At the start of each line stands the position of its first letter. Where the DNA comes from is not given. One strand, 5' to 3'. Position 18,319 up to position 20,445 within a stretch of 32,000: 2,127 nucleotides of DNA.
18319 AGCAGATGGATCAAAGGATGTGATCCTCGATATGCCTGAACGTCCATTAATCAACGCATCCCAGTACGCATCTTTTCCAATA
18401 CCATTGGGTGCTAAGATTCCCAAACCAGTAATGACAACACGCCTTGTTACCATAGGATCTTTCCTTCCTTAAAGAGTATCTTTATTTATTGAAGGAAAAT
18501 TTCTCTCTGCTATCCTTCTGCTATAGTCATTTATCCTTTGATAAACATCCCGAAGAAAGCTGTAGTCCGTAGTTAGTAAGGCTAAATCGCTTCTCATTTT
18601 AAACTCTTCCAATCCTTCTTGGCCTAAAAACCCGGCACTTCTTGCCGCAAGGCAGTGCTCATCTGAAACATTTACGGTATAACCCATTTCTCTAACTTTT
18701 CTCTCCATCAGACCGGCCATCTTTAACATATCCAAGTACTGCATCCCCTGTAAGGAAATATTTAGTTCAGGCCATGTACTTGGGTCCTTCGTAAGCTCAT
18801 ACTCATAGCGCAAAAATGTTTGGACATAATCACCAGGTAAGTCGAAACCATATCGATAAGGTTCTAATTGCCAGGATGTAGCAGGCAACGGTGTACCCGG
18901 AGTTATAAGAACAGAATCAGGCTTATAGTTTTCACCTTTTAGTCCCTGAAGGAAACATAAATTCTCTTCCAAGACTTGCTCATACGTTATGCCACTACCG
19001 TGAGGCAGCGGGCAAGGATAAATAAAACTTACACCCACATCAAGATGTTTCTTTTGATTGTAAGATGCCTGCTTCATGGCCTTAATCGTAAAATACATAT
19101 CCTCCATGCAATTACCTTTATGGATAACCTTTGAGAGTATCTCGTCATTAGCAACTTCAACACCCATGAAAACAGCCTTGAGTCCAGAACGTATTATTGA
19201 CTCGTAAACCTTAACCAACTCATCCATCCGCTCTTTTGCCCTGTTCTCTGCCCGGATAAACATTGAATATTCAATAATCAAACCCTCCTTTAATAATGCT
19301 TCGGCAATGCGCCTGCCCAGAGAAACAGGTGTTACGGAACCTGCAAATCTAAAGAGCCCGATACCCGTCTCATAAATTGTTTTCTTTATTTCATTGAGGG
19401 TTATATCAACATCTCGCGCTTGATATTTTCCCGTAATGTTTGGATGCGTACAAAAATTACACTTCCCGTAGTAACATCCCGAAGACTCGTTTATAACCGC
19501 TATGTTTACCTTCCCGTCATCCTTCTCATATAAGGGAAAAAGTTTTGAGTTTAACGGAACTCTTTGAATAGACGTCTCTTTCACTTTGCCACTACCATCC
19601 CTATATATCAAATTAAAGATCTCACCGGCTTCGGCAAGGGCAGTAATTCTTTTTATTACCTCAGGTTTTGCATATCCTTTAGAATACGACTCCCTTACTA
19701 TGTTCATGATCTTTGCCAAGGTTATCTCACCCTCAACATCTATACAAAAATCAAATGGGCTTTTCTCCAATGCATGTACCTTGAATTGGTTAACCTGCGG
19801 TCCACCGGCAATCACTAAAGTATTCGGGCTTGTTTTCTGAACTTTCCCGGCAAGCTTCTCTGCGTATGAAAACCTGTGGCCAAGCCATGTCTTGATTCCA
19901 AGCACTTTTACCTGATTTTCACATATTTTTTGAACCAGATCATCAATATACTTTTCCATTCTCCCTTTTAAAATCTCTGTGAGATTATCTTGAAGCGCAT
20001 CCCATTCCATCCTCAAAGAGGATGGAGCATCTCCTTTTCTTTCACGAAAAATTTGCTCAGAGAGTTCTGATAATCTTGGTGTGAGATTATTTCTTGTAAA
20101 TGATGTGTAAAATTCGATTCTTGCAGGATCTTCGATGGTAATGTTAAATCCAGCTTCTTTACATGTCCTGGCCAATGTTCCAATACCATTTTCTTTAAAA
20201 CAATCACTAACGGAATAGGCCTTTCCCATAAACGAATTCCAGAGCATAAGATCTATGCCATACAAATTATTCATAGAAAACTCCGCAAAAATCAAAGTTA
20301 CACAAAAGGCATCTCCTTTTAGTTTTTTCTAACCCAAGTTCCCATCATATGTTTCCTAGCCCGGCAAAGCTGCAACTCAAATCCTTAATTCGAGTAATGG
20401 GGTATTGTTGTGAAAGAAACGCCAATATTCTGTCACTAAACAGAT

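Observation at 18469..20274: B12-type radical SAM enzyme with non-canonical CX4CX2C spacing embedded between ketosynthase genes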

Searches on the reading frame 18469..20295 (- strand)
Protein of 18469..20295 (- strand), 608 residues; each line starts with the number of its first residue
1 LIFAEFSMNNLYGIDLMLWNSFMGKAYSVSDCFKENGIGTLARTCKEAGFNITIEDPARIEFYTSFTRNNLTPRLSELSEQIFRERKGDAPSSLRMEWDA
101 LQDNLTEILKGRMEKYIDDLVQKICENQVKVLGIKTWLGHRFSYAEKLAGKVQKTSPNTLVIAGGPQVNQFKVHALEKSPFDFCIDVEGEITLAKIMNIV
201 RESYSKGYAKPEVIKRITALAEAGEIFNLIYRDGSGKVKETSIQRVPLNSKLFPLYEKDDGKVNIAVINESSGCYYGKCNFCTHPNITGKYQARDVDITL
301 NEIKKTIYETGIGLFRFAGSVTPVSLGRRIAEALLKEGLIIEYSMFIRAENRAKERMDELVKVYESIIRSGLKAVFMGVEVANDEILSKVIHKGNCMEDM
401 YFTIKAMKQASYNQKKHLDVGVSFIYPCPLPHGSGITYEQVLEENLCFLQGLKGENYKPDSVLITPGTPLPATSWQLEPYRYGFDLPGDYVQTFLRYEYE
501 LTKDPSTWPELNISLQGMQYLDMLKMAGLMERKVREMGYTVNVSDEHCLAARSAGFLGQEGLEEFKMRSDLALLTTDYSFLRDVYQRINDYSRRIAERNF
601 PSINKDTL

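Call 3: search_protein_families(library=pfam, proteins=[window:18469-20295:-], max_evalue=0.01)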
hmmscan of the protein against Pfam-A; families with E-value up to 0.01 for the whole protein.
window:18469-20295:- (608 aa): 2 families
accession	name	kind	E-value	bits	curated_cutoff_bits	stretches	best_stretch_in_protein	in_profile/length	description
PF02310.24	B12-binding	-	4.6e-08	33.4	32.1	1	115-195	40-119/121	B12 binding domain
PF04055.27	Radical_SAM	-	4.3e-06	27.4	29.5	1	272-413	5-142/166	Radical SAM superfamily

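Call 4: search_protein_families(library=ncbifam, proteins=[window:18469-20295:-], max_evalue=0.01)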
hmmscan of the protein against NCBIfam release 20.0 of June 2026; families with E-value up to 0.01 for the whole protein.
window:18469-20295:- (608 aa): 14 families
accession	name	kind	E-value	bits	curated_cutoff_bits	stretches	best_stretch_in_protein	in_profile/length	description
TIGR04479.1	bcpD_PhpK_rSAM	subfamily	4e-16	58.5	600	1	117-411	99-380/504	PhpK family radical SAM P-methyltransferase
TIGR02026.1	BchE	equivalog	1.7e-15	56.9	481.35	1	118-410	53-335/497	magnesium-protoporphyrin IX monomethyl ester anaerobic oxidative cyclase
TIGR04072.2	rSAM_ladder_B12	equivalog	4.7e-15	55.2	360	1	144-406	85-315/443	lipid biosynthesis B12-binding/radical SAM protein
TIGR03975.1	rSAM_ocin_1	subfamily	1.2e-12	47.2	281.85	1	77-397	81-387/606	RiPP maturation radical SAM C-methyltransferase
NF033712.0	B12_rSAM_KedN5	subfamily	8.1e-07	27.6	700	1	124-285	57-214/624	KedN5 family methylcobalamin-dependent radical SAM C-methyltransferase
TIGR04014.1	B12_SAM_MJ_0865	equivalog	1.8e-06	27.1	360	1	175-427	84-317/434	methyl-coenzyme M reductase glutamine C-methyltransferase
TIGR04367.1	HpnR_B12_rSAM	equivalog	5.5e-06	25.2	650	1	146-391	78-305/490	hopanoid C-3 methylase HpnR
NF038361.1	rSAM_Sden_1168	equivalog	1.3e-05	24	575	1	121-387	133-398/560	Sden_1168 family B12-binding radical SAM P-methyltransferase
TIGR01210.1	TIGR01210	equivalog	0.00014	21.2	212.15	1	264-418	15-175/313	archaeosine biosynthesis radical SAM protein RaSEA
TIGR04295.1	B12_rSAM_oligo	hypoth_equivalog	0.00018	20.4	400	1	160-338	103-269/422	TIGR04295 family B12-binding domain-containing radical SAM protein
NF050148.1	rSAM_ApyD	equivalog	0.00033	19.2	750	1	122-284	68-217/645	RiPP biosynthesis radical SAM protein ApyD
TIGR01125.1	TIGR01125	equivalog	0.00052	19.2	356.95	1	215-308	91-179/432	30S ribosomal protein S12 methylthiotransferase RimO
NF040542.1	rSAM_RCCLKC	equivalog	0.0017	17.6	450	1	112-411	33-321/423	arsinothricin biosynthesis radical SAM protein ArsL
TIGR01578.1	MiaB-like-B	hypoth_equivalog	0.0019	17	314.7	1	258-408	129-278/421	tRNA (N(6)-L-threonylcarbamoyladenosine(37)-C(2))-methylthiotransferase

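Call 5: find_homologous_proteins(query=window:18469-20295:-, max_evalue=0.001)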
Query window:18469-20295:- (608 aa): 98 proteins with E <= 0.001 among 8000 candidates.
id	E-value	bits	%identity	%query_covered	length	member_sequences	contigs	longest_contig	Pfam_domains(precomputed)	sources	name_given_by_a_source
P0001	0.0e+0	1380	100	99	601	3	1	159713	PF04055.28,PF02310.25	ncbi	-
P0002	0.0e+0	1306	94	99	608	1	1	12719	PF04055.28,PF02310.25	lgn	-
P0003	0.0e+0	1225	89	99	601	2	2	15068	PF04055.28,PF02310.25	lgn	-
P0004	0.0e+0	1080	78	97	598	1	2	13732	PF04055.28,PF02310.25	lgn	-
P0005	0.0e+0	1066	77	98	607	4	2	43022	PF04055.28,PF02310.25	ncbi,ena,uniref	ncbi:MAG TPA: B12-binding domain-containing radical SAM protein [Candidatus Wunengus sp. YC60]|unire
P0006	0.0e+0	1062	75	99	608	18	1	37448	PF04055.28,PF02310.25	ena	-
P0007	0.0e+0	1061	76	99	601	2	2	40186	PF04055.28,PF02310.25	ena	-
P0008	0.0e+0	1060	76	98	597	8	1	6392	PF04055.28,PF02310.25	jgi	-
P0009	0.0e+0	1056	75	99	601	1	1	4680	PF04055.28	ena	-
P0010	0.0e+0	1056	75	98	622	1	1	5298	PF04055.28,PF02310.25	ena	-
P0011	0.0e+0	1055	76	97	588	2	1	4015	PF04055.28,PF02310.25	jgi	-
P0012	0.0e+0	1055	75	98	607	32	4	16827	PF04055.28,PF02310.25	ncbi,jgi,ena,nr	ncbi:MAG: hypothetical protein A3K25_08425 [Planctomycetes bacterium RIFOXYB12_FULL_42_10]|nr:MAG: h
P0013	0.0e+0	1054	75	98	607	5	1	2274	PF04055.28,PF02310.25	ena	-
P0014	0.0e+0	1053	75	99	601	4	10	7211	PF04055.28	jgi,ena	-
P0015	0.0e+0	1052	75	98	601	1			PF04055.28,PF02310.25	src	-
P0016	0.0e+0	1048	75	98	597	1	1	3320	PF04055.28,PF02310.25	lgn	-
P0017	0.0e+0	1048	75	98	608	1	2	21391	PF04055.28,PF02310.25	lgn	-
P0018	0.0e+0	1048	75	98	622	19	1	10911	PF04055.28,PF02310.25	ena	-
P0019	0.0e+0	1047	76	98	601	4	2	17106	PF04055.28,PF02310.25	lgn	-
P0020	0.0e+0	1045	74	98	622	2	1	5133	PF04055.28,PF02310.25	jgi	-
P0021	0.0e+0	1041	74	98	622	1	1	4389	PF04055.28,PF02310.25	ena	-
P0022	0.0e+0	1041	76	97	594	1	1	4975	PF04055.28,PF02310.25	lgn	-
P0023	0.0e+0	1041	77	97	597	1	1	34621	PF04055.28,PF02310.25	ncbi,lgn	ncbi:MAG: B12-binding domain-containing radical SAM protein [Candidatus Brocadiales bacterium]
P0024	0.0e+0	1040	76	96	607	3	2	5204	PF04055.28,PF02310.25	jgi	jgi:hypothetical protein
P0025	0.0e+0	1039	75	98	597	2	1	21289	PF02310.25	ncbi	-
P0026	0.0e+0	1037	74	97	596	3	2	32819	PF04055.28,PF02310.25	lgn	-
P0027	0.0e+0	1033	75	98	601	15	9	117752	PF04055.28,PF02310.25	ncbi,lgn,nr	ncbi:MAG: hypothetical protein UZ01_01257 [Candidatus Brocadia sinica]|nr:MAG: hypothetical protein 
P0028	0.0e+0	1031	75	98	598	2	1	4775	PF04055.28,PF02310.25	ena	-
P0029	0.0e+0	1030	75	97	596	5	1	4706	PF04055.28,PF02310.25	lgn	-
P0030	0.0e+0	1029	73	99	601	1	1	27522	PF04055.28,PF02310.25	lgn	-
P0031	0.0e+0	1029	74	99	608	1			PF04055.28,PF02310.25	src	-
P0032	0.0e+0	1029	75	97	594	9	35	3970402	PF04055.28,PF02310.25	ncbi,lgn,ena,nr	ncbi:MAG: radical SAM protein [Candidatus Jettenia sp.]|nr:radical SAM protein [Candidatus Jettenia 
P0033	0.0e+0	1029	75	97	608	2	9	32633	PF04055.28,PF02310.25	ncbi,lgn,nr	ncbi:MAG: radical SAM protein [Candidatus Brocadia sp.]|nr:radical SAM protein [Candidatus Brocadia 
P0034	0.0e+0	1029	74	98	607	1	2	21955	PF04055.28,PF02310.25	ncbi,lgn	-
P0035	0.0e+0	1028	74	99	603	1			PF04055.28,PF02310.25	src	-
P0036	0.0e+0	1028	74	99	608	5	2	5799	PF04055.28,PF02310.25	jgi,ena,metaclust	metaclust:\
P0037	0.0e+0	1027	75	95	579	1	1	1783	PF04055.28,PF02310.25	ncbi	ncbi:MAG: radical SAM protein, partial [Planctomycetota bacterium]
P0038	0.0e+0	1027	75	98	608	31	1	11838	PF04055.28,PF02310.25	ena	-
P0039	0.0e+0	1027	74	98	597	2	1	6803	PF04055.28,PF02310.25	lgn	-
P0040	0.0e+0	1026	73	98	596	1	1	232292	PF04055.28,PF02310.25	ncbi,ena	-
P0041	0.0e+0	1024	74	98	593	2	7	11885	PF04055.28,PF02310.25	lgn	-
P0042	0.0e+0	1021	74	98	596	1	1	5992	PF04055.28,PF02310.25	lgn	-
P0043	0.0e+0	1021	74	98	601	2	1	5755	PF04055.28,PF02310.25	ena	-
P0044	0.0e+0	1020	73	98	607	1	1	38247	PF04055.28,PF02310.25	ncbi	-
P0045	0.0e+0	1020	75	97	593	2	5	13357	PF04055.28,PF02310.25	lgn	-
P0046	0.0e+0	1011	74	96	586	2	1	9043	PF04055.28,PF02310.25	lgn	-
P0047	1.7e-298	1009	73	96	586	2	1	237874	PF04055.28,PF02310.25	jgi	jgi:radical SAM superfamily enzyme YgiQ (UPF0313 family)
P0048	1.7e-296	1003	71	98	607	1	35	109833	PF04055.28,PF02310.25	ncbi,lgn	-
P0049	4.3e-296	1001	73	97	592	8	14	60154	PF04055.28,PF02310.25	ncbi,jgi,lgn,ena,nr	ncbi:MAG: hypothetical protein A2Y08_00960 [Planctomycetes bacterium GWA2_40_7]|nr:MAG: hypothetical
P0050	1.9e-295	999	71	98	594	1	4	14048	PF04055.28,PF02310.25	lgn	-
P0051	1.9e-295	999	74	97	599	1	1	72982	PF04055.28,PF02310.25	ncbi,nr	ncbi:MAG: hypothetical protein E3K32_06515 [wastewater metagenome]|nr:hypothetical protein [Candidat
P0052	5.6e-294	994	72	97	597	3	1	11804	PF04055.28,PF02310.25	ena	-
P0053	3.4e-293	992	75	93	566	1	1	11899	PF04055.28,PF02310.25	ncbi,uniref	ncbi:MAG TPA: B12-binding domain-containing radical SAM protein, partial [Candidatus Wunengus sp. YC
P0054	4.2e-293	992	72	97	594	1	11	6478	PF04055.28,PF02310.25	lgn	-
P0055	4.2e-292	988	72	96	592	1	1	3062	PF04055.28,PF02310.25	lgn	-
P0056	5.9e-292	988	73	98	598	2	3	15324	PF04055.28,PF02310.25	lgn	-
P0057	2.2e-290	983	71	98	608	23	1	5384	PF04055.28,PF02310.25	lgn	-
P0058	5.4e-289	978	73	96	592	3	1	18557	PF04055.28,PF02310.25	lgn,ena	-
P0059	9.7e-289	977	70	99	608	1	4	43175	PF02310.25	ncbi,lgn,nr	ncbi:MAG: hypothetical protein B6D35_05375 [Candidatus Brocadia sp. UTAMX2]|nr:MAG: hypothetical pro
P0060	4.5e-287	972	70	99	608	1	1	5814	PF02310.25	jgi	-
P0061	4.6e-287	972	71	97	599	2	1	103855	PF04055.28,PF02310.25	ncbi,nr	ncbi:MAG: hypothetical protein CV087_12800 [Candidatus Brocadia sp. WS118]|nr:MAG: hypothetical prot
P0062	1.0e-284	964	70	97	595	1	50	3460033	PF04055.28,PF02310.25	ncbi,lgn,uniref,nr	ncbi:MAG: B12-binding domain-containing radical SAM protein [Candidatus Loosdrechtia sp.]|uniref:B12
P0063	1.2e-283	960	70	97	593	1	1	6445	PF04055.28,PF02310.25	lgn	-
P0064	7.3e-281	951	68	97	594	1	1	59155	PF04055.28,PF02310.25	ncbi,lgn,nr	ncbi:MAG: hypothetical protein MRJ65_17425 [Candidatus Brocadiaceae bacterium]|nr:hypothetical prote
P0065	1.4e-280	950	70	96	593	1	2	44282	PF02310.25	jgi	jgi:radical SAM superfamily enzyme YgiQ (UPF0313 family)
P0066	3.7e-280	949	70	96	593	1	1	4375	PF02310.25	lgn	-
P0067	5.0e-280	948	69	97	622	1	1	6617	PF04055.28,PF02310.25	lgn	-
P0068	1.9e-279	946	68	99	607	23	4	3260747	PF04055.28,PF02310.25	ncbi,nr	ncbi:B12 binding domain protein [Candidatus Brocadiaceae bacterium B188]|nr:hypothetical protein [Ca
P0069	1.0e-276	937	72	93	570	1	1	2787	PF04055.28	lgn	-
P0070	1.7e-272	923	68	98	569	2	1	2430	PF02310.25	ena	-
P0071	3.3e-268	909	67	97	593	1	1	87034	PF04055.28,PF02310.25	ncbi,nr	ncbi:MAG: hypothetical protein E3K37_07995 [Candidatus Kuenenia sp.]|nr:hypothetical protein [Candid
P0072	1.3e-267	907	67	98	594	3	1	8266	PF04055.28,PF02310.25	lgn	-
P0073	1.3e-260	884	65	96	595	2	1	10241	PF04055.28,PF02310.25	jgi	-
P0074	2.7e-260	883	76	82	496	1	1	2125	PF04055.28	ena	-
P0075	1.6e-222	759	77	70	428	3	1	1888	PF04055.28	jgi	jgi:radical SAM superfamily enzyme YgiQ (UPF0313 family)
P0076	1.2e-207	709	79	63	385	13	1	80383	PF04055.28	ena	-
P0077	2.6e-200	685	75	66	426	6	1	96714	PF04055.28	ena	-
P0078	6.5e-192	657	52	95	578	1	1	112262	PF04055.28,PF02310.25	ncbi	-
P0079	1.4e-190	653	75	64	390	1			PF04055.28,PF02310.25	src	-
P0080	1.1e-186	640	75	60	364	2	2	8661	PF04055.28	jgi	jgi:radical SAM superfamily enzyme YgiQ (UPF0313 family)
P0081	4.5e-179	615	76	56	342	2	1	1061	PF04055.28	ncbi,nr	ncbi:MAG TPA: radical SAM protein, partial [Candidatus Brocadiales bacterium]|nr:radical SAM protein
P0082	9.8e-168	578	75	56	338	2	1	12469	PF02310.25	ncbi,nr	ncbi:MAG: hypothetical protein Q7J76_02780, partial [Candidatus Brocadiaceae bacterium]|nr:hypotheti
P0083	2.2e-115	405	37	96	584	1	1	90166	PF04055.28,PF02310.25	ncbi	ncbi:MAG: cobalamin-dependent protein [archaeon]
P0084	8.0e-109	383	37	96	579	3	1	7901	PF04055.28,PF02310.25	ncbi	-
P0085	1.0e-107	379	35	96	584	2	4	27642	PF04055.28,PF02310.25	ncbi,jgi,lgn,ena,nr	ncbi:MAG: cobalamin-dependent protein [Nanoarchaeota archaeon]|nr:cobalamin-dependent protein [Nanoa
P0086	1.2e-101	359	35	96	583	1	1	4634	PF02310.25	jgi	-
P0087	2.1e-101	359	35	96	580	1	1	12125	PF04055.28,PF02310.25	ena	-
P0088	5.6e-100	354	35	96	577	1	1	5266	PF04055.28,PF02310.25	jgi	jgi:hypothetical protein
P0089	6.8e-100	354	35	96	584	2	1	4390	PF04055.28,PF02310.25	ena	-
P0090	4.7e-99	351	34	96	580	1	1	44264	PF04055.28,PF02310.25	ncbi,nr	ncbi:MAG: cobalamin-dependent protein [Candidatus Latescibacteria bacterium]|nr:cobalamin-dependent 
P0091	6.3e-99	350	35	96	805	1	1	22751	PF04055.28,PF01553.27,PF02310.25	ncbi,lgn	-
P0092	6.1e-98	347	34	96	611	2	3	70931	PF02310.25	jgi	-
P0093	9.3e-97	343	33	96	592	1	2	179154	PF02310.25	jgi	jgi:radical SAM superfamily enzyme YgiQ (UPF0313 family)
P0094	2.7e-95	338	33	96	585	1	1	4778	PF04055.28,PF02310.25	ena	-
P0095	7.4e-94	334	33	96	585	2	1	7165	PF04055.28,PF02310.25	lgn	-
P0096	1.3e-89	320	33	96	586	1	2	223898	PF04055.28,PF02310.25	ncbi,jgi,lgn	ncbi:MAG: cobalamin-dependent protein [Candidatus Pacearchaeota archaeon]|jgi:radical SAM superfamil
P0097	1.8e-89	319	34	96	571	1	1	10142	PF04055.28,PF02310.25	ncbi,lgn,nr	ncbi:MAG: cobalamin-dependent protein [Spirochaetales bacterium]|nr:cobalamin-dependent protein [Spi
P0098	4.1e-82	295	33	83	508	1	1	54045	PF04055.28,PF02310.25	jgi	jgi:hypothetical protein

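Call 8: list_cluster_members(proteins=[P0001, P0078, P0091, P0083])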
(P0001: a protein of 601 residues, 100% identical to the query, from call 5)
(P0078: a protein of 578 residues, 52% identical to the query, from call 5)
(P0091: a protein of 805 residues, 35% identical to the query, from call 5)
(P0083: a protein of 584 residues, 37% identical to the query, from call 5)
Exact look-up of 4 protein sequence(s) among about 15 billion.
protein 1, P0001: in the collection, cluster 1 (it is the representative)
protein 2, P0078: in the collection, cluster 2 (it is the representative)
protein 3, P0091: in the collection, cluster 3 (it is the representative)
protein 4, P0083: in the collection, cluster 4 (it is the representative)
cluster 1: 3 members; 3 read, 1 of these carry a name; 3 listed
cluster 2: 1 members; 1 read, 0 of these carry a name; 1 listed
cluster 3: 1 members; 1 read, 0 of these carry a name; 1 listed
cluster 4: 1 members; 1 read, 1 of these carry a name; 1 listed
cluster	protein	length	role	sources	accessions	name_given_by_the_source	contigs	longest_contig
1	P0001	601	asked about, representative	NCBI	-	-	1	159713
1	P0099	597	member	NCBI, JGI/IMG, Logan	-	hypothetical protein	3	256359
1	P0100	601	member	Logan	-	-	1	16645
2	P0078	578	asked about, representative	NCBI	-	-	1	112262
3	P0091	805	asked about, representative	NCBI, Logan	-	-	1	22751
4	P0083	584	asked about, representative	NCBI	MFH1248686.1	MAG: cobalamin-dependent protein [archaeon]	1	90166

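Call 20: find_encoding_contigs(protein=P0071, flank=8000, max_places=2)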
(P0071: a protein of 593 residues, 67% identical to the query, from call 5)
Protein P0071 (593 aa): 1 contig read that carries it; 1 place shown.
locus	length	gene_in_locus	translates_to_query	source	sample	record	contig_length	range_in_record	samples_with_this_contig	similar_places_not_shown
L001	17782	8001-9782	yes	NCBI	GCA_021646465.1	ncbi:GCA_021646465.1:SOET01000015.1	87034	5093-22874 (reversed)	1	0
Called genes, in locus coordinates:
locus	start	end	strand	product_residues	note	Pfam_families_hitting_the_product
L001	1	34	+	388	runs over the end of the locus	PF00266:Aminotran_5, PF01041:DegT_DnrJ_EryC1 (weak), PF01212:Beta_elim_lyase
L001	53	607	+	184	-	PF05685:Uma2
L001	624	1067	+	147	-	PF01592:NifU_N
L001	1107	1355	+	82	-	PF01206:TusA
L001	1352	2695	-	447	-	PF03349:Toluene_X, PF13505:OMP_b-brl (faint)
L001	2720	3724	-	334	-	PF00072:Response_reg, PF13487:HD_5, PF01966:HD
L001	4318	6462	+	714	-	PF00072:Response_reg (weak), PF01590:GAF (weak), PF13185:GAF_2 (weak), PF00989:PAS (weak), PF02518:HATPase_c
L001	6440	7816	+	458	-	PF00072:Response_reg, PF00158:Sigma54_activat, PF14532:Sigma54_activ_2, PF00004:AAA (weak), PF07728:AAA_5 (weak), PF25601:AAA_lid_14, PF02954:HTH_8, PF18024:HTH_50 (weak)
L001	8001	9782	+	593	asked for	PF02310:B12-binding (weak), PF04055:Radical_SAM (weak)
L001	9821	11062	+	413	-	PF00109:ketoacyl-synt, PF02801:Ketoacyl-synt_C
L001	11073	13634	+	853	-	PF16927:HisKA_7TM, PF00512:HisKA, PF02518:HATPase_c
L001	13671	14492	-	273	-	PF02470:MlaD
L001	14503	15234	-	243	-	PF00005:ABC_tran, PF13304:AAA_21 (faint)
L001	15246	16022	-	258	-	PF02405:MlaE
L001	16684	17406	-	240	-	-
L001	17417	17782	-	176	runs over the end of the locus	-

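Call 21: find_encoding_contigs(protein=P0083, flank=8000, max_places=2)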
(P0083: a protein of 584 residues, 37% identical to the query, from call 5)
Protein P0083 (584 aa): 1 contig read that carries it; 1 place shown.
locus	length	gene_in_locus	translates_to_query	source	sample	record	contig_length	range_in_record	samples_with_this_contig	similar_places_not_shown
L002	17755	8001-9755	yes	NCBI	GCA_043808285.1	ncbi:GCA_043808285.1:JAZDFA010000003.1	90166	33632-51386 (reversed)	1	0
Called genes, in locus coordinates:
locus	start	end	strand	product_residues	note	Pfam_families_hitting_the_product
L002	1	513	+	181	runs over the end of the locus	PF13207:AAA_17, PF13238:AAA_18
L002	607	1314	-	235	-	PF00535:Glycos_transf_2, PF10111:Glyco_tranf_2_2, PF13641:Glyco_tranf_2_3 (faint)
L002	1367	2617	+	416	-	PF05221:AdoHcyase, PF02826:2-Hacid_dh_C (weak), PF00670:AdoHcyase_NAD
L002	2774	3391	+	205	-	-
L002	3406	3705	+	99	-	-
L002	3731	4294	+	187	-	PF00156:Pribosyltran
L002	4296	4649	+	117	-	-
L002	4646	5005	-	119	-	PF01588:tRNA_bind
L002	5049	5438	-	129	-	PF00571:CBS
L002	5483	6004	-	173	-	PF13521:AAA_28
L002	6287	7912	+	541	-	PF00501:AMP-binding, PF13193:AMP-binding_C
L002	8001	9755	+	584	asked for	PF02310:B12-binding, PF04055:Radical_SAM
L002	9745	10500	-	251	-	PF01734:Patatin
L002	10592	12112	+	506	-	-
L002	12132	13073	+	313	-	PF00005:ABC_tran, PF13304:AAA_21 (faint)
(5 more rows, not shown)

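Call 22: find_encoding_contigs(protein=P0090, flank=7000, max_places=1)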
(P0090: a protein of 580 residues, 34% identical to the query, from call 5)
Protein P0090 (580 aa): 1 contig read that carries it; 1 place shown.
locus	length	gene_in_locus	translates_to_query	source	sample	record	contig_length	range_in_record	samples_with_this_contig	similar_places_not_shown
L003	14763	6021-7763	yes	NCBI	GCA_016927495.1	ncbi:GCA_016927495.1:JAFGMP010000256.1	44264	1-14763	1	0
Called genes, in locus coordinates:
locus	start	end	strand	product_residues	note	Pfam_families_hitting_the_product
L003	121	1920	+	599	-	PF07715:Plug, PF00593:TonB_dep_Rec_b-barrel, PF14905:OMP_b-brl_3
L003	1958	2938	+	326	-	PF04392:ABC_sub_bind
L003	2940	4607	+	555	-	PF17203:sCache_3_2 (weak), PF00672:HAMP, PF00512:HisKA, PF02518:HATPase_c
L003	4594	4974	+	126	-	PF00072:Response_reg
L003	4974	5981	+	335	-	PF00072:Response_reg, PF13487:HD_5, PF01966:HD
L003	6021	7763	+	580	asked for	PF02310:B12-binding, PF04055:Radical_SAM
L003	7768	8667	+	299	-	PF21926:FeeM, PF13444:Acetyltransf_5 (faint)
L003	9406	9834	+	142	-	PF13366:PDDEXK_3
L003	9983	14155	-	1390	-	PF00754:F5_F8_type_C, PF22633:F5_F8_type_C_2, PF01074:Glyco_hydro_38N, PF07748:Glyco_hydro_38C, PF17677:Glyco_hydro38C2, PF13290:CHB_HEX_C_1, PF13287:Fn3_assoc, PF07691:PA14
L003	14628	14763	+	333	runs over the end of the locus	PF01208:URO-D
